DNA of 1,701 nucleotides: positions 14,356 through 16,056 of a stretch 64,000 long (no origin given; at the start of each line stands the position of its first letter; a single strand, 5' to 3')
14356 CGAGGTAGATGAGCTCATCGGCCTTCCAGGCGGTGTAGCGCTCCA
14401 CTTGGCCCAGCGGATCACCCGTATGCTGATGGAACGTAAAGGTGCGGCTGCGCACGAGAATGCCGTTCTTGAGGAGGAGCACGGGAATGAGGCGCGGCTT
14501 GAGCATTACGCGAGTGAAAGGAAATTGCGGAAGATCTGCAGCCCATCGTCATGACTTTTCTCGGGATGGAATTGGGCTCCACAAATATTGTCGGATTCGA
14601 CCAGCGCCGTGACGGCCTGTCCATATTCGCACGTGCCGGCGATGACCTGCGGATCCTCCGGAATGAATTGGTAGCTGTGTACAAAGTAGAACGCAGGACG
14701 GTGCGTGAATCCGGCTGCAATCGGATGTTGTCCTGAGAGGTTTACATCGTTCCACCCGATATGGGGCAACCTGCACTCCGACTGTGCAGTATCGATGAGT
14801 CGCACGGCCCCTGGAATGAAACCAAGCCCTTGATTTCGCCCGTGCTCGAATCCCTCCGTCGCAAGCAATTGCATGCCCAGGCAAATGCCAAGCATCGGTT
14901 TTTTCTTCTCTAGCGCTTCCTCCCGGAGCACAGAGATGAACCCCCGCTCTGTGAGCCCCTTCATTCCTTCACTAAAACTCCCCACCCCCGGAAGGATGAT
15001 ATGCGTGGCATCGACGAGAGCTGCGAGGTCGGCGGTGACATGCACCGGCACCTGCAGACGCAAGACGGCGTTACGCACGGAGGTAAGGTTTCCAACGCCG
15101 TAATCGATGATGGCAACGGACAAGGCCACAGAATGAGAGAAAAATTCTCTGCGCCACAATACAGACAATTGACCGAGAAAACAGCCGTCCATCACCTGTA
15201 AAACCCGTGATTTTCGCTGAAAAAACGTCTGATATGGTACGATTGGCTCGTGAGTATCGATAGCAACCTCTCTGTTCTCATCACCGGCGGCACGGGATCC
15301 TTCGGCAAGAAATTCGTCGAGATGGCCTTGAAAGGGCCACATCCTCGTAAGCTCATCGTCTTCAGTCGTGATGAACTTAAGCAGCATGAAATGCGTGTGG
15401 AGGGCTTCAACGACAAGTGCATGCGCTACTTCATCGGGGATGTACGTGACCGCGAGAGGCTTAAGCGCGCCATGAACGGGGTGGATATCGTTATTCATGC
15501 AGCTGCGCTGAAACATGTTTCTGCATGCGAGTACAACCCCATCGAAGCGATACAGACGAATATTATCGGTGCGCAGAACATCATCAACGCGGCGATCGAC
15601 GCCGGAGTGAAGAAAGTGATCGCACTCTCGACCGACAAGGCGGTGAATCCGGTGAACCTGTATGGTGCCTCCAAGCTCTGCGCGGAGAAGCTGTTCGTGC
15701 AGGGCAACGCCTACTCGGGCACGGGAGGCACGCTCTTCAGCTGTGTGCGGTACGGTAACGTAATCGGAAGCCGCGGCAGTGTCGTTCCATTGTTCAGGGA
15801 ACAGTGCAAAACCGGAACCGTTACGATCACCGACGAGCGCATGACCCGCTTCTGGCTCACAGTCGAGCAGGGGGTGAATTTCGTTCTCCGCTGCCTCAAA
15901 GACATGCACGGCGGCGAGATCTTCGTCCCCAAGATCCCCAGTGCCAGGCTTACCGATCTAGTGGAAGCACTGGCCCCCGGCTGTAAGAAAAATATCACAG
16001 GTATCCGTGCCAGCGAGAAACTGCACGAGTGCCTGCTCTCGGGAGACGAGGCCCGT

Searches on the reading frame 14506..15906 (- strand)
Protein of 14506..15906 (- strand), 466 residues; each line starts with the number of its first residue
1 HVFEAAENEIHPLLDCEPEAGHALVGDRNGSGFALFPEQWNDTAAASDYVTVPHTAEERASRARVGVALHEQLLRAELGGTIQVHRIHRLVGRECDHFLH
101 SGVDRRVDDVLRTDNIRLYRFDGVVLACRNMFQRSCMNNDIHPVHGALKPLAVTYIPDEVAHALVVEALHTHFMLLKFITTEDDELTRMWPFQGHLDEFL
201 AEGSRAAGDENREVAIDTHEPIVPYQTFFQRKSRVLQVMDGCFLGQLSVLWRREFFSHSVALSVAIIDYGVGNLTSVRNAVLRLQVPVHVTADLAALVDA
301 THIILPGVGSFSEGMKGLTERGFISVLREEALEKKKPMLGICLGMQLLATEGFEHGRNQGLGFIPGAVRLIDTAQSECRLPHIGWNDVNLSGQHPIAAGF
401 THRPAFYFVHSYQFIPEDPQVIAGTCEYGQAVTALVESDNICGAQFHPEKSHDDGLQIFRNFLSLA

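Call 76: search_protein_families(library=pfam, proteins=[window:14506-15906:-], max_evalue=0.00001)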
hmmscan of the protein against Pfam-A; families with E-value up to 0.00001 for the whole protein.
window:14506-15906:- (466 aa): 1 family
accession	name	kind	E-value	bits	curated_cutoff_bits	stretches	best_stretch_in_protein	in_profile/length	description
PF00117.34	GATase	-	1.5e-20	74.1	22.8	1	266-463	2-187/190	Glutamine amidotransferase class-I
